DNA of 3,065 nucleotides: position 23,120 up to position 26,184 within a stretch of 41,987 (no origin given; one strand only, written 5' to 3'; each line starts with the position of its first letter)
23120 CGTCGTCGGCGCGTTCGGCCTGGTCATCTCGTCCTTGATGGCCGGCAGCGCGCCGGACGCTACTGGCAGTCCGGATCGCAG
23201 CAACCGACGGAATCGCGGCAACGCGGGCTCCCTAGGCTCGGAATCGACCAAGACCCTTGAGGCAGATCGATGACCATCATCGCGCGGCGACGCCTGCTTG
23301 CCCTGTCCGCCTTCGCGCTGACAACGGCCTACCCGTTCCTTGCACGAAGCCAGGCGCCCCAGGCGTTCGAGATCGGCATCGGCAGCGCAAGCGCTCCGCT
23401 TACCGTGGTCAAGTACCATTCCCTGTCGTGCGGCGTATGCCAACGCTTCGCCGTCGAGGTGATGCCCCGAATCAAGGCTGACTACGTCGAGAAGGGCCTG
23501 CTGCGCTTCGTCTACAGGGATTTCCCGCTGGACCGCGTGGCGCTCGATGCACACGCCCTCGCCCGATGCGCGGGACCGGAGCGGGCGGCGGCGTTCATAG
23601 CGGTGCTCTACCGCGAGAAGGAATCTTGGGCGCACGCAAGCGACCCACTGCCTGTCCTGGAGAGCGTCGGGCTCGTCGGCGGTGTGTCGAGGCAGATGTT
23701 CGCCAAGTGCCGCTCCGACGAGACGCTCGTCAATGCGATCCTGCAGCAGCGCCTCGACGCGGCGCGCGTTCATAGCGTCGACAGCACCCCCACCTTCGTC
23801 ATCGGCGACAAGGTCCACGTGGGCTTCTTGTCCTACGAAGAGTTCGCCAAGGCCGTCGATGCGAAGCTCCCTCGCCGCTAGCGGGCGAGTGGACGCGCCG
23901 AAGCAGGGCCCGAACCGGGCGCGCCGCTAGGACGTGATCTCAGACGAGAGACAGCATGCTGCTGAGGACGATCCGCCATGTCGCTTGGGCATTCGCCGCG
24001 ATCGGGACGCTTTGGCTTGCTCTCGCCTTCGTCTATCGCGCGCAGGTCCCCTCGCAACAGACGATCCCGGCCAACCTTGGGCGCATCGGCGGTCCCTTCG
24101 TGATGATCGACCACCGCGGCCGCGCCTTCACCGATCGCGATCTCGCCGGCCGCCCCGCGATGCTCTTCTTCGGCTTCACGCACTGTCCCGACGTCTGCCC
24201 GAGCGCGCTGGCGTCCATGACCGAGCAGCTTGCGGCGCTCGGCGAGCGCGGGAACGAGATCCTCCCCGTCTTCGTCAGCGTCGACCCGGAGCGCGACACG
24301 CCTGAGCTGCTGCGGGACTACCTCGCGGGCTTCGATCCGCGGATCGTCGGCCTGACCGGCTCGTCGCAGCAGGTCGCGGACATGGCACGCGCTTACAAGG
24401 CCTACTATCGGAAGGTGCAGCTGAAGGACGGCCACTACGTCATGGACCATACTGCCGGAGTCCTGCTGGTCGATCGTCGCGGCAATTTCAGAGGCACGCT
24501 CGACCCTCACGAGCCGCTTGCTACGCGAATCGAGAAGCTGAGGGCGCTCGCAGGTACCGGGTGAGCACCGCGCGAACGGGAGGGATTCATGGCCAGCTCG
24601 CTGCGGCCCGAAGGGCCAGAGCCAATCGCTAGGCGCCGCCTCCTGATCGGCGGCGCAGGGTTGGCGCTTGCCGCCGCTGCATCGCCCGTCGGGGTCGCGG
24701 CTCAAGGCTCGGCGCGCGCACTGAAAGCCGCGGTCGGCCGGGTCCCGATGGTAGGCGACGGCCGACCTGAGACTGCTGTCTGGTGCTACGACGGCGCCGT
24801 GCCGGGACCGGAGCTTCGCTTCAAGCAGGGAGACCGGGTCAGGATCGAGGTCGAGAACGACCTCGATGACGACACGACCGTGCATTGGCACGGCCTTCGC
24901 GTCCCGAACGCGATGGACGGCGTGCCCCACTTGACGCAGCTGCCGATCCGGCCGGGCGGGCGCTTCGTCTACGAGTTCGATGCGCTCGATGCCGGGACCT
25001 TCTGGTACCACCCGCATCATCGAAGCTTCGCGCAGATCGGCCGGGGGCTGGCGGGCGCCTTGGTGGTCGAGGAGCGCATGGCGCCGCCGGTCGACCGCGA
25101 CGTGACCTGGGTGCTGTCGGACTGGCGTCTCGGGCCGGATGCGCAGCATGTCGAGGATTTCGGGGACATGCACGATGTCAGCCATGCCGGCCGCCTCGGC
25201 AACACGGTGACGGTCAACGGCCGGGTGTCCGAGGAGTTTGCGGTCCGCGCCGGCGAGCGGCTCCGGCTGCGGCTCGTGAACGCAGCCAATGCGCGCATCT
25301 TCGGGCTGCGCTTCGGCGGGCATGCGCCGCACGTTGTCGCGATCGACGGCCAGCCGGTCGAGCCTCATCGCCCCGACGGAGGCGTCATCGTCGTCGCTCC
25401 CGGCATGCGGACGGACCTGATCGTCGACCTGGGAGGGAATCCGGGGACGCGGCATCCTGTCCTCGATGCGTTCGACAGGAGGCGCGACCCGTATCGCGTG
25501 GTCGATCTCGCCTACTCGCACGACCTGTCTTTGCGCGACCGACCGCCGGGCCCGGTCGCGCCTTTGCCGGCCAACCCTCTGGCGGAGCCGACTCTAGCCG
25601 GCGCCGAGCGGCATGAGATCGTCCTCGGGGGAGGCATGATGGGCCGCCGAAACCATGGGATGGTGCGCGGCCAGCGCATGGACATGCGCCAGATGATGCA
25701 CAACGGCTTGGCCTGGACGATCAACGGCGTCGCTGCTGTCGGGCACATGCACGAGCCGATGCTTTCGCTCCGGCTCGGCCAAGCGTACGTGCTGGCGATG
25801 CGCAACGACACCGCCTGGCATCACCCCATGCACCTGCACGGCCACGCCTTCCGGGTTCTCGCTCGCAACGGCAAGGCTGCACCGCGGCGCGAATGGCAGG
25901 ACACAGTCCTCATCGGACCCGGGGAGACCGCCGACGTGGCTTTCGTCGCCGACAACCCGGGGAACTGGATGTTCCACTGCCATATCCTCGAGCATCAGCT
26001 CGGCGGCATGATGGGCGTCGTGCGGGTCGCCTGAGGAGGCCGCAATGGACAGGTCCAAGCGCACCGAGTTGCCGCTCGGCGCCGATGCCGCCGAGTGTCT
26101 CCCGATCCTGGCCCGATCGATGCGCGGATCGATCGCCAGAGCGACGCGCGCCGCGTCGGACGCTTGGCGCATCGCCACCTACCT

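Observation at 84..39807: The window is essentially one complete 39.7-kb Tn7-like transposon with exact ends and a 5-bp duplication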

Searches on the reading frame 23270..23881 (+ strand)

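Call 10: search_protein_families(library=pfam, proteins=[window:23270-23881:+], max_evalue=0.01)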
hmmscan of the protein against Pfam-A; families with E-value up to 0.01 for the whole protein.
window:23270-23881:+ (203 aa): 3 families
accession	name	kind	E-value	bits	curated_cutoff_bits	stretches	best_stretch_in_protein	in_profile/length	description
PF13462.12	Thioredoxin_4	-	1.2e-29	104.1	23.2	1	35-198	6-165/165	Thioredoxin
PF01323.26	DSBA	-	1.7e-05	25.2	25.6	1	46-196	2-190/191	DSBA-like thioredoxin domain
PF13098.12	Thioredoxin_2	-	0.0011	19.8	27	1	46-195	9-103/104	Thioredoxin-like domain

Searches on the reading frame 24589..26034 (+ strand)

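Call 10: search_protein_families(library=pfam, proteins=[window:24589-26034:+], max_evalue=0.01)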
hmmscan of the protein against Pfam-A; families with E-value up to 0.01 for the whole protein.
window:24589-26034:+ (481 aa): 4 families
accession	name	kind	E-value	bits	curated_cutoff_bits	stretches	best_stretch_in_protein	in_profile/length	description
PF07732.21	Cu-oxidase_3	-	5.1e-43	146.4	21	2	55-163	8-117/119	Multicopper oxidase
PF07731.20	Cu-oxidase_2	-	1.9e-34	118.8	20.4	2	375-480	19-133/137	Multicopper oxidase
PF00394.28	Cu-oxidase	-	1.3e-17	64.8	21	2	171-281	2-122/157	Multicopper oxidase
PF00127.26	Copper-bind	-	0.0025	18.6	21.2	1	437-480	59-98/99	Copper binding proteins, plastocyanin/azurin family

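Call 74: search_protein_families(library=ncbifam, proteins=[window:24589-26034:+], max_evalue=0.00001)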
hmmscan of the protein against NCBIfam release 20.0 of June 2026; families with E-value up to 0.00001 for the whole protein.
window:24589-26034:+ (481 aa): 8 families
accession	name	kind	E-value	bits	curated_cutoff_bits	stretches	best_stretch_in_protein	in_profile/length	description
TIGR01480.1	copper_res_A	subfamily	1.4e-58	198.8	478.95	3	28-180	31-182/593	copper resistance system multicopper oxidase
NF008205.1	PRK10965.1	equivalog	1.4e-51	176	525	2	58-280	61-287/529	multicopper oxidase CueO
TIGR03389.1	laccase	equivalog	5.7e-35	121.1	558.9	2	65-281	25-251/539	laccase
TIGR03388.1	ascorbase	equivalog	1.2e-31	110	614.8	2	62-179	20-142/542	L-ascorbate oxidase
TIGR03390.1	ascorbOXfungal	equivalog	2.4e-26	92.3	445.35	1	67-278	32-260/538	L-ascorbate oxidase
NF008135.0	PRK10883.1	equivalog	3.5e-20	72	581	1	55-282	58-286/471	cell division protein FtsP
NF045554.1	AmiPhnlOxPhsA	equivalog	1.1e-15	57.2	950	0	60-135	41-113/581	O-aminophenol oxidase PhsA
TIGR02376.1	Cu_nitrite_red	equivalog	6.1e-15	55.4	296.3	1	61-163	46-147/326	copper-containing nitrite reductase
